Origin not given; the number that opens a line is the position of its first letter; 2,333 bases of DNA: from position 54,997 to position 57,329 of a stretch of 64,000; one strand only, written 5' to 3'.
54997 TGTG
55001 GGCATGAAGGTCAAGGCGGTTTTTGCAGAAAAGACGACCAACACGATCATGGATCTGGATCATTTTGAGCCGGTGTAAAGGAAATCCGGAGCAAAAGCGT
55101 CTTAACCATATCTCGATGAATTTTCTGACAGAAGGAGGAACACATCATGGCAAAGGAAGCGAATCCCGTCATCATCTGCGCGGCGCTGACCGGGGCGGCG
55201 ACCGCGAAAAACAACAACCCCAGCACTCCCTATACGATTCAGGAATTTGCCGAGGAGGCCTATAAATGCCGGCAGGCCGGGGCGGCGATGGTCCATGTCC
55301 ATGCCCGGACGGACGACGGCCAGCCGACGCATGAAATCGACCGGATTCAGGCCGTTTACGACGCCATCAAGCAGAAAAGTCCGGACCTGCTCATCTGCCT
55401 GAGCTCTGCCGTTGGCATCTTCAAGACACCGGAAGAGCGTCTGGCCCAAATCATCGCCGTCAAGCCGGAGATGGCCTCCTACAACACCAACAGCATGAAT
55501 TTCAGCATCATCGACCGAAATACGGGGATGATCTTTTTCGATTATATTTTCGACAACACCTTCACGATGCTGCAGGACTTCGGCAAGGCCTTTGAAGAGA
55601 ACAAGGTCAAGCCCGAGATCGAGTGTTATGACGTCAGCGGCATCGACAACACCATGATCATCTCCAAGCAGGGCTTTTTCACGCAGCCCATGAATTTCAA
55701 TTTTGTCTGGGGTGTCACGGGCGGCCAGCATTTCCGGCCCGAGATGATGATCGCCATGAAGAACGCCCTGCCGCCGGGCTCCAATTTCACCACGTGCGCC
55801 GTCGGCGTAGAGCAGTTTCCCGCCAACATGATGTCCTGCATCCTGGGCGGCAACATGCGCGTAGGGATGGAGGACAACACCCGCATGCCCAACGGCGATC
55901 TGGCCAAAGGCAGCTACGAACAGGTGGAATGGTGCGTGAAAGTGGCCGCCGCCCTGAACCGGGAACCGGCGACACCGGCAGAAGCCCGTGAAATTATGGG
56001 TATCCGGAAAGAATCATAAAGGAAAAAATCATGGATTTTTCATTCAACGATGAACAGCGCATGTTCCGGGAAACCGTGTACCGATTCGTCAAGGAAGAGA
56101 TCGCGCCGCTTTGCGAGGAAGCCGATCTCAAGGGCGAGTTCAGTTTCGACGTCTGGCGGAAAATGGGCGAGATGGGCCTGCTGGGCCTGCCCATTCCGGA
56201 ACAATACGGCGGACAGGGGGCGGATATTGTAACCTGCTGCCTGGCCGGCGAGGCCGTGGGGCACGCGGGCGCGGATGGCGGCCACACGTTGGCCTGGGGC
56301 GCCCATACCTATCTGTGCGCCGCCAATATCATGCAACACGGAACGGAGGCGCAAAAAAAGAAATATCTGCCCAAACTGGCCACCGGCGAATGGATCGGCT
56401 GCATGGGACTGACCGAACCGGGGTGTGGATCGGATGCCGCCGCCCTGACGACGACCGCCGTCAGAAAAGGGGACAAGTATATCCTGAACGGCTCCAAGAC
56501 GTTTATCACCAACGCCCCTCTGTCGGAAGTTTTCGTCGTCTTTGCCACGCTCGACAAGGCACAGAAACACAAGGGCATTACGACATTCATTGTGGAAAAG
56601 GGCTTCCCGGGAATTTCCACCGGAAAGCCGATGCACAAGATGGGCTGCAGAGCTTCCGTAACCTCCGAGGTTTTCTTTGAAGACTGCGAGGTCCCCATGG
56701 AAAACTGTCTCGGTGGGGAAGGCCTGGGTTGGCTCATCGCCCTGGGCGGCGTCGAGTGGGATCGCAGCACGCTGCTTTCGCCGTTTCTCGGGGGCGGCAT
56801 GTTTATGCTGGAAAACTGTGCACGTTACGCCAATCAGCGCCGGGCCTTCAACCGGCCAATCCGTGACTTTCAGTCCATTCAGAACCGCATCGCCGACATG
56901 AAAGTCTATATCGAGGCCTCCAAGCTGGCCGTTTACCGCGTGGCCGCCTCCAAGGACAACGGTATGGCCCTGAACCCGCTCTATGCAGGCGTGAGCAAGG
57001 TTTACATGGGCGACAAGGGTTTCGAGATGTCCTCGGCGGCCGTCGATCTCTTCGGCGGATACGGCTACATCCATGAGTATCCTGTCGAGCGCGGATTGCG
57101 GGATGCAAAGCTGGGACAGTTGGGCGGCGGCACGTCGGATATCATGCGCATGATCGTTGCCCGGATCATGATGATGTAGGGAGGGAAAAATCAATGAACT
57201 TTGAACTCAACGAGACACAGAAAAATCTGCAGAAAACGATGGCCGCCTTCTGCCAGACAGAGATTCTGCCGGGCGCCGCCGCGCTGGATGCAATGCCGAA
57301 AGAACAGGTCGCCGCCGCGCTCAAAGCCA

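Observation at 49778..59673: TetR-headed cluster combining thiolase-fold/DUF35 pairs, SCP2, BKACE and three acyl-CoA dehydrogenases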

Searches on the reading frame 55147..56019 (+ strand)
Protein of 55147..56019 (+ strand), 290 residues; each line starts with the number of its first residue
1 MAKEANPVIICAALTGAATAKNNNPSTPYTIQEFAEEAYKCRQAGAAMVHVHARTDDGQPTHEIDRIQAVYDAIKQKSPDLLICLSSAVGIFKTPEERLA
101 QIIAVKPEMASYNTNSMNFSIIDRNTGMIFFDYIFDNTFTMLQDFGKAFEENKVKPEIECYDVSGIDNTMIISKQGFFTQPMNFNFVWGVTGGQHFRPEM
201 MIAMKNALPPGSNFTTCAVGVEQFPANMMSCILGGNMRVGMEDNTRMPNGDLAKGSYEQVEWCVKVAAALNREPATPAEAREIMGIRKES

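Call 3: search_protein_families(library=pfam, proteins=[window:55147-56019:+])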
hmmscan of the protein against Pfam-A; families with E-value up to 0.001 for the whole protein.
window:55147-56019:+ (290 aa): 1 family
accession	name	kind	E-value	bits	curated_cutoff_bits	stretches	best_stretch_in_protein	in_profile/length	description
PF05853.18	BKACE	-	1.4e-88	297.2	24.8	1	7-286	1-274/274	beta-keto acid cleavage enzyme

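Call 5: search_protein_families(library=ncbifam, proteins=[window:55147-56019:+], max_evalue=0.00001)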
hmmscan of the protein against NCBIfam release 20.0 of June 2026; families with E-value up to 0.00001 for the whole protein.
window:55147-56019:+ (290 aa): 4 families
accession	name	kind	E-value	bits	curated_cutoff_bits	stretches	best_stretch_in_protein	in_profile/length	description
NF052387.1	Lys_ferment_KCE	equivalog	1.1e-76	257.8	382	1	8-286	2-267/267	3-keto-5-aminohexanoate cleavage enzyme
NF053538.1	DixhxACActTsKce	equivalog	1.8e-55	188.2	430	1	4-287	3-303/310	3,5-dioxohexanoate:acetyl-CoA acetone transferase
NF053568.1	3OXCoAcCUPNH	equivalog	5.4e-54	183.3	350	1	6-287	2-273/274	3-oxoadipate:acetyl-CoA acetyltransferase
NF052389.1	Lys_KAL_CLE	exception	2.9e-51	174.6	725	1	5-288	168-438/440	bifunctional 3-aminobutyryl-CoA ammonia lyase/3-keto-5-aminohexanoate cleavage enzyme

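Call 32: search_solved_structures(query=window:55147-56019:+, max_evalue=0.00001, show_alignments=1)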
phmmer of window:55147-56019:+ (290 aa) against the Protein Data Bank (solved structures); distinct sequences matched with E-value up to 0.00001: 13.
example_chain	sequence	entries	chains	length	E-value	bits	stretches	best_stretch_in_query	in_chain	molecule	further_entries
3lot_A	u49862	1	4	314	2.6e-52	181.1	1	6-287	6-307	uncharacterized protein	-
2y7d_A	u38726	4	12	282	7.4e-46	159.9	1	6-288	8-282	3-KETO-5-AMINOHEXANOATE CLEAVAGE ENZYME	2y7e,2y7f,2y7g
3e02_A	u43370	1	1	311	2e-34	122.5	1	3-284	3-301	uncharacterized protein DUF849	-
3no5_A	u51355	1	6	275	1.1e-33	120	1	6-286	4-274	Uncharacterized protein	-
8rio_A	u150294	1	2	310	8.2e-32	113.9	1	7-287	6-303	3-keto-5-aminohexanoate cleavage protein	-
8rip_A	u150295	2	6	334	1.1e-31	113.5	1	7-287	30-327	3-keto-5-aminohexanoate cleavage protein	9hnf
3e49_A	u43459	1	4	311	5.9e-31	111.1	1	6-287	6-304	uncharacterized protein DUF849 with a TIM barrel fold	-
9zsc_A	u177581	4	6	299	2.3e-30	109.1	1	8-286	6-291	3-keto-5-aminohexanoate cleavage protein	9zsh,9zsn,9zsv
3chv_A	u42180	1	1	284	1.3e-29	106.6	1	6-286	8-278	Prokaryotic domain of unknown function (DUF849) with a TIM barrel fold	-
3c6c_A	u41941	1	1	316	7.8e-29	104.1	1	7-288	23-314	3-keto-5-aminohexanoate cleavage enzyme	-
3fa5_A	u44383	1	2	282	9.4e-29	103.8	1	5-287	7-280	protein of unknown function (DUF849)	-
5zmu_A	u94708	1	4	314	3.3e-21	79.1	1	18-287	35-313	Cis-epoxysuccinate hydrolase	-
5zmy_A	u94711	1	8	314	8e-21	77.8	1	18-287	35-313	Cis-epoxysuccinate hydrolase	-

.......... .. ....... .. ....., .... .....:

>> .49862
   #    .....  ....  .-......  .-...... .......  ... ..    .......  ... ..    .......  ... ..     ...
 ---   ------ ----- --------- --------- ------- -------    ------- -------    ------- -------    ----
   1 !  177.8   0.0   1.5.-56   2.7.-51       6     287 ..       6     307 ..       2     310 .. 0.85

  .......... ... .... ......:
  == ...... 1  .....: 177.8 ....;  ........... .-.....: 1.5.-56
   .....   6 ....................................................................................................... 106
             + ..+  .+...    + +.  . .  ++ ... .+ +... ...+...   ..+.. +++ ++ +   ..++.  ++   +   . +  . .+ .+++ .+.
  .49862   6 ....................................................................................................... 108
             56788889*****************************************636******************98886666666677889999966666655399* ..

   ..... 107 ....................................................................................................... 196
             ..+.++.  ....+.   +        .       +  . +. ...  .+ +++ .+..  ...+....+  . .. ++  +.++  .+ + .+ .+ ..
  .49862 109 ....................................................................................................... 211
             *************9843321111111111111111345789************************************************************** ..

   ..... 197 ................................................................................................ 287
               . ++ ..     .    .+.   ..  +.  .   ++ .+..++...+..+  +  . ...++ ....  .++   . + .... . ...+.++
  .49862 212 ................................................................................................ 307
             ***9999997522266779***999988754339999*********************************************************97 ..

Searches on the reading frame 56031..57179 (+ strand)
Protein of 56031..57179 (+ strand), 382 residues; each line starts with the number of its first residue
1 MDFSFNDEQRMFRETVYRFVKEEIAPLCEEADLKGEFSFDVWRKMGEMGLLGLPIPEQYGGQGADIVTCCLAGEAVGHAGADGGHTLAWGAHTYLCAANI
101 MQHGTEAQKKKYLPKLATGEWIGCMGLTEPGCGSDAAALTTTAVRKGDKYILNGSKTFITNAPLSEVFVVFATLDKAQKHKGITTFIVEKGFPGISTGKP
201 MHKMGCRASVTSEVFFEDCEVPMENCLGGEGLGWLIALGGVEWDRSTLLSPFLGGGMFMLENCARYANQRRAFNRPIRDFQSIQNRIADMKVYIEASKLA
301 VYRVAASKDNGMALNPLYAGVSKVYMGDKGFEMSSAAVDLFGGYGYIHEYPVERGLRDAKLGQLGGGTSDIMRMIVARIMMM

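Call 3: search_protein_families(library=pfam, proteins=[window:56031-57179:+])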
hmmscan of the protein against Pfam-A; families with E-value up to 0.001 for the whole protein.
window:56031-57179:+ (382 aa): 4 families
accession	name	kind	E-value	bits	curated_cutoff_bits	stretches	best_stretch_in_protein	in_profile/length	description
PF02771.21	Acyl-CoA_dh_N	-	3.8e-38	130.8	22.9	1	6-120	1-113/113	Acyl-CoA dehydrogenase, N-terminal domain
PF00441.29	Acyl-CoA_dh_1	-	1.9e-34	119.4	22.4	1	233-380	3-149/150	Acyl-CoA dehydrogenase, C-terminal domain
PF02770.24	Acyl-CoA_dh_M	-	1.4e-27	96.1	33.3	1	124-219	1-97/97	Acyl-CoA dehydrogenase, middle domain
PF08028.16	Acyl-CoA_dh_2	-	7.9e-12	46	22.7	1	258-363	13-127/134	Acyl-CoA dehydrogenase, C-terminal domain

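Call 5: search_protein_families(library=ncbifam, proteins=[window:56031-57179:+], max_evalue=0.00001)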
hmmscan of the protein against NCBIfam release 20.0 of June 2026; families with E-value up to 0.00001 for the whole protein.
window:56031-57179:+ (382 aa): 22 families
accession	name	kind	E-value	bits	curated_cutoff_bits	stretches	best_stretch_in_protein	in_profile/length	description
NF042972.1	AcrlCoAredClosAcrC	equivalog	4.6e-98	328.4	640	1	1-381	1-377/378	acryloyl-CoA reductase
NF058590.1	AcCoDHFadEBacil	equivalog_domain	5.2e-95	319.1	600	1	4-381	20-411/586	acyl-CoA dehydrogenase FadE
NF053553.1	prodigi_MBC_PigA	equivalog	3.7e-87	292.9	500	1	1-380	1-379/381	prodigiosin MBC biosynthesis dehydrogenase PigA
NF045552.1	GlutCoADH_Des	equivalog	1.1e-84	284.9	470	1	1-377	1-376/387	glutaryl-CoA dehydrogenase Acd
NF045652.1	ProlPCPDhRedW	equivalog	1.4e-84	284.1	650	1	8-381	3-374/376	L-prolyl-[peptidyl-carrier protein] dehydrogenase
NF043006.1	CyhCrbnylCoADH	equivalog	5.6e-79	265.9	650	1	6-381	5-376/380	cyclohexane-1-carbonyl-CoA dehydrogenase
NF008997.0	PRK12341.1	equivalog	4.2e-72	243.3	537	1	1-380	1-376/382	acyl-CoA dehydrogenase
NF042439.1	SulpropCoADesulf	equivalog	5e-66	223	600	1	17-379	5-369/379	3-sulfinopropanoyl-CoA desulfinase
TIGR03207.1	cyc_hxne_CoA_dh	equivalog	2.5e-57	194.3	575.35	1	6-378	2-369/372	cyclohexanecarboxyl-CoA dehydrogenase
NF002885.1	PRK03354.1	equivalog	2.6e-55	188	540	1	1-378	1-371/378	crotonobetainyl-CoA dehydrogenase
TIGR03204.1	pimC_large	equivalog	3.6e-37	128.2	623.85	1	2-310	1-307/395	pimeloyl-CoA dehydrogenase large subunit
NF052270.1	Staph_DH_FadE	equivalog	1.6e-36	125.9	600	1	89-380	106-393/400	acyl-CoA dehydrogenase FadE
NF007000.1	PRK09463.1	subfamily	5.7e-31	107.6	600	1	35-346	72-398/726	acyl-CoA dehydrogenase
TIGR03203.1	pimD_small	equivalog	5.3e-28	98.2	652.7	1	2-353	1-349/378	pimeloyl-CoA dehydrogenase small subunit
NF009586.0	PRK13026.1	subfamily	8.6e-24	83.8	608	1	35-345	107-432/777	acyl-CoA dehydrogenase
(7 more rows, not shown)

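Call 66: search_solved_structures(query=window:56031-57179:+, max_evalue=1e-40, show_alignments=2)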
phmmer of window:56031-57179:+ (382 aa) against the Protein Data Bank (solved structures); distinct sequences matched with E-value up to 1e-40: 67 (the best 60 are shown).
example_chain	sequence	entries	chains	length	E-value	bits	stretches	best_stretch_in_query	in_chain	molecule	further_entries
4o5m_A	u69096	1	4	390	2.9e-97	329.2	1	1-380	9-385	Isovaleryl-CoA dehydrogenase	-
4kto_A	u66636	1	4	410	5e-97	328.5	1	2-379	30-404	isovaleryl-CoA dehydrogenase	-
5ol2_C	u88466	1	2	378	8.2e-94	317.9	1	8-378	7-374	Acyl-CoA dehydrogenase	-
4l1f_A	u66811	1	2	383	1.7e-92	313.6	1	1-381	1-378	Acyl-CoA dehydrogenase domain protein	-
1ivh_A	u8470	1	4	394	4.2e-88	299.1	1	5-379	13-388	ISOVALERYL-COA DEHYDROGENASE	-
8sgr_A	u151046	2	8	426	5.5e-88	298.7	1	5-379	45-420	Isovaleryl-CoA dehydrogenase, mitochondrial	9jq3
9jq4_A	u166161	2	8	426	2e-87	296.8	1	5-379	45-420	Isovaleryl-CoA dehydrogenase, mitochondrial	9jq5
5lnx_A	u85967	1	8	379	4.5e-87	295.7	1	6-380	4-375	Acyl-CoA dehydrogenase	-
9w60_A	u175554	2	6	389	2e-86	293.6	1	1-379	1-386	Butyryl CoA dehydrogenase apo protein | Butyryl CoA Dehydrogenase with FAD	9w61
4irn_A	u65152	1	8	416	3.5e-86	292.7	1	2-380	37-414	Prolyl-ACP dehydrogenase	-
1ukw_A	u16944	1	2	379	2.8e-83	283.2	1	1-380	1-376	acyl-CoA dehydrogenase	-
1buc_A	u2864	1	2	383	4.6e-79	269.3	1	1-377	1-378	BUTYRYL-COA DEHYDROGENASE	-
3mpi_A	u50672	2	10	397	4.9e-79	269.3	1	1-377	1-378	Glutaryl-CoA dehydrogenase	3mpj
1jqi_A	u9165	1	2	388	7e-77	262.1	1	8-378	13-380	short chain acyl-CoA dehydrogenase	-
6cxt_B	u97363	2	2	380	6.2e-75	255.7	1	1-377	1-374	Butyryl-CoA dehydrogenase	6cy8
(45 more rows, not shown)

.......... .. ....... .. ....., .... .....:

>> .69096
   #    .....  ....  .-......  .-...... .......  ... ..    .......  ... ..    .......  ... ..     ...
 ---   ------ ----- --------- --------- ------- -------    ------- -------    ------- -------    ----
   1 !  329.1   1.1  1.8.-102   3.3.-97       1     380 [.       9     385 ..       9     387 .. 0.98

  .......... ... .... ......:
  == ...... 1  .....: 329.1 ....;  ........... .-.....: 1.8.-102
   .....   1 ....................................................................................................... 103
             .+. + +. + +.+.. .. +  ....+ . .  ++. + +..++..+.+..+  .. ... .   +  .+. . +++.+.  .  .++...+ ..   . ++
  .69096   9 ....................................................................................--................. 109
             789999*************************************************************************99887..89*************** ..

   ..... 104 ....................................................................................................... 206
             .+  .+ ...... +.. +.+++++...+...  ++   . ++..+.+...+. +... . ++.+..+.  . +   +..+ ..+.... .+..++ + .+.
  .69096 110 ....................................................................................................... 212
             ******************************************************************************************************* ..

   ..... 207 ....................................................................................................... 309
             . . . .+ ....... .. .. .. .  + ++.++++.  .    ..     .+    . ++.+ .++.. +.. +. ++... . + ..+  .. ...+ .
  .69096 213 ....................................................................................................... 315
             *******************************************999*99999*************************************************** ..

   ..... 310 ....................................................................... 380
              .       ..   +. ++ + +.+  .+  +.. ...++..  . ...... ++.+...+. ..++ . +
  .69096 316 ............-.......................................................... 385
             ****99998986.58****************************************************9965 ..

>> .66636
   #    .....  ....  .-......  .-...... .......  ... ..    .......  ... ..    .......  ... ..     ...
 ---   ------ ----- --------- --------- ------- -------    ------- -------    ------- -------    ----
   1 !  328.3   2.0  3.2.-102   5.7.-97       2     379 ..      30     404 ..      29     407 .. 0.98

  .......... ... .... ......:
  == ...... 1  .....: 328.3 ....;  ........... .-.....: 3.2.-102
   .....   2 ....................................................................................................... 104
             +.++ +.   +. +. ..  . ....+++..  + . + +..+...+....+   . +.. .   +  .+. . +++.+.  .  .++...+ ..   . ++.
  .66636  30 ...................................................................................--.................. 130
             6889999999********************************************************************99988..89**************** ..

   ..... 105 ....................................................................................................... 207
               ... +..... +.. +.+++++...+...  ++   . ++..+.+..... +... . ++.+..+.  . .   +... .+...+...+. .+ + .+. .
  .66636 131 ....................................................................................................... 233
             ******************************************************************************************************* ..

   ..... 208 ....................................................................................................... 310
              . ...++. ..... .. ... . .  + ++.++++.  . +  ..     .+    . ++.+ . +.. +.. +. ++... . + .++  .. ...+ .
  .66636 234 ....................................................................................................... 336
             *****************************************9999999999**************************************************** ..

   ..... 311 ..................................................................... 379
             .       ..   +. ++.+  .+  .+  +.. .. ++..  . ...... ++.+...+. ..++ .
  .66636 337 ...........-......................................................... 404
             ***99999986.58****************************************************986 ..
